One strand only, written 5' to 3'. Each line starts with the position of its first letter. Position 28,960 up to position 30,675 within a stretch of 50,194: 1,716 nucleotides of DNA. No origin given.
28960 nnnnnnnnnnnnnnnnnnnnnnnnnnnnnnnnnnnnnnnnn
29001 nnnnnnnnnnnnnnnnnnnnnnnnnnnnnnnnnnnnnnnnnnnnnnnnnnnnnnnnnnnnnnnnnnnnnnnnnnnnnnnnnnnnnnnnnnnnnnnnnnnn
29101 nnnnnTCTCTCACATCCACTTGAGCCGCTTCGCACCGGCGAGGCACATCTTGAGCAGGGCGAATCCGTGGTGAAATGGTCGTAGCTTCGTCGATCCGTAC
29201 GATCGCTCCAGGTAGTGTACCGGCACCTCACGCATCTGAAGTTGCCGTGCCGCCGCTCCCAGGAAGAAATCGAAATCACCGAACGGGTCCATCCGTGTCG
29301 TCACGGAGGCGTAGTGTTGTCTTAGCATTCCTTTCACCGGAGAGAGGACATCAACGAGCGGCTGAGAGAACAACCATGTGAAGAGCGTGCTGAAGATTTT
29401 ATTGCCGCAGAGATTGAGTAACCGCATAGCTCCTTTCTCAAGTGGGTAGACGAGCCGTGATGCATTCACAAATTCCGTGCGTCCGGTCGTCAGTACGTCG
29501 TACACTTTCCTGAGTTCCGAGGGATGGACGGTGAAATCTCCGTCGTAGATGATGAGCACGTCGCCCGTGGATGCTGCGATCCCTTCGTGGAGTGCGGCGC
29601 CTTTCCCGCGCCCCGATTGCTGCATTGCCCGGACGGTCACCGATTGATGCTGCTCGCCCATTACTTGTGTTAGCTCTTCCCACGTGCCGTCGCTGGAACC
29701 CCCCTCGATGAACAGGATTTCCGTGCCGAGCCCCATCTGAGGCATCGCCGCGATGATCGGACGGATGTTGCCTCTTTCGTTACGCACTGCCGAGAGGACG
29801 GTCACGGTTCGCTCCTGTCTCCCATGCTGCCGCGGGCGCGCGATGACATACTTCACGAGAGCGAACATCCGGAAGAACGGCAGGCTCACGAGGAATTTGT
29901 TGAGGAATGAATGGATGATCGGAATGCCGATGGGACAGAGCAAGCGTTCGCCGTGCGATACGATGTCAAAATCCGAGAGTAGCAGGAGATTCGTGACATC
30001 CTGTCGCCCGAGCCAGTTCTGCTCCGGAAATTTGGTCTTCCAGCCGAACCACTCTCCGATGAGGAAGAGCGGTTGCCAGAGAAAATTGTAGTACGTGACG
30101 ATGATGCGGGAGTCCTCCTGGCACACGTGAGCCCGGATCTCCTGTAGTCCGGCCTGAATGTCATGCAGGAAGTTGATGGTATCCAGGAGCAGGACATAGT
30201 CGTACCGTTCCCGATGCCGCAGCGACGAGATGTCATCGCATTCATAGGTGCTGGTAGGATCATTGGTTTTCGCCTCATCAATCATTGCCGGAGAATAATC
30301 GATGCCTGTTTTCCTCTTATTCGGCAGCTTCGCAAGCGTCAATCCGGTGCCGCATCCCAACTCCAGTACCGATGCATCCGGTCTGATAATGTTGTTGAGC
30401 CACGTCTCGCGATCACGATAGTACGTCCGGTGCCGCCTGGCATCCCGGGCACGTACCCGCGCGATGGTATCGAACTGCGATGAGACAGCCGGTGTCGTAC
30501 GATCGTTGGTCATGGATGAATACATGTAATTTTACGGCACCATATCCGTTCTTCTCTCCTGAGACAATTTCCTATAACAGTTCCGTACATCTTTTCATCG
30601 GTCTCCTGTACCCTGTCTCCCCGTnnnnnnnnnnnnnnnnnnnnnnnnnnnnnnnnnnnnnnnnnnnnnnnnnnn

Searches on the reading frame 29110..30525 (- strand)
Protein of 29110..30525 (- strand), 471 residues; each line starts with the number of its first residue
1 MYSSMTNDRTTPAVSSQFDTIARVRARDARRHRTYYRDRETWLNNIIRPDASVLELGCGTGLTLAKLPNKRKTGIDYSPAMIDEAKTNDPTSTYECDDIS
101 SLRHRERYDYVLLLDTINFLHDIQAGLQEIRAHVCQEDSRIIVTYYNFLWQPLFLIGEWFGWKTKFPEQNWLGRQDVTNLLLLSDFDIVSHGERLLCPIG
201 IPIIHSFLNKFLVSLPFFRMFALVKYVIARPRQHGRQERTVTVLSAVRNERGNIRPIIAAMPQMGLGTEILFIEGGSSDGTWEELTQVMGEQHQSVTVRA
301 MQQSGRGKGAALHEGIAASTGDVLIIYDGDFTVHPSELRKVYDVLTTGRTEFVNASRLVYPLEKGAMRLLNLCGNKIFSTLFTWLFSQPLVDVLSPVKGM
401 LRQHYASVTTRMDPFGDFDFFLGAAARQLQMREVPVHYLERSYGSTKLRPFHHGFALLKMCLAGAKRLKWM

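Call 14: search_protein_families(library=pfam, proteins=[window:29110-30525:-], max_evalue=0.001)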
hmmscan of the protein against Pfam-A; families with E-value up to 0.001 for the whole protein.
window:29110-30525:- (471 aa): 9 families
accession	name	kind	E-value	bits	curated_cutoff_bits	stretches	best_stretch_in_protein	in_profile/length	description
PF00535.33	Glycos_transf_2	-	3.6e-17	63.2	23.3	1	244-372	3-130/168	Glycosyl transferase family 2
PF13649.12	Methyltransf_25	-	1.3e-11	45.5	27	1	53-134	1-93/97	Methyltransferase domain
PF08242.18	Methyltransf_12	-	1.7e-10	41.9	30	1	54-135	1-93/98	Methyltransferase domain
PF08241.18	Methyltransf_11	-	4.3e-10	40.5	21.2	1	54-132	1-85/95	Methyltransferase domain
PF13489.12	Methyltransf_23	-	9.5e-09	35.6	27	1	46-190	19-163/164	Methyltransferase domain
PF13847.12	Methyltransf_31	-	8e-08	32.5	27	1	48-147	2-113/145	Methyltransferase domain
PF10111.15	Glyco_tranf_2_2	-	3.4e-06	27.2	27.3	1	268-383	30-147/276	Glycosyltransferase like family 2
PF13641.12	Glyco_tranf_2_3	-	2.7e-05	24.7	27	1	269-358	32-124/230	Glycosyltransferase like family 2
PF07021.18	MetW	-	0.00014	22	21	1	42-150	6-115/193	Methionine biosynthesis protein MetW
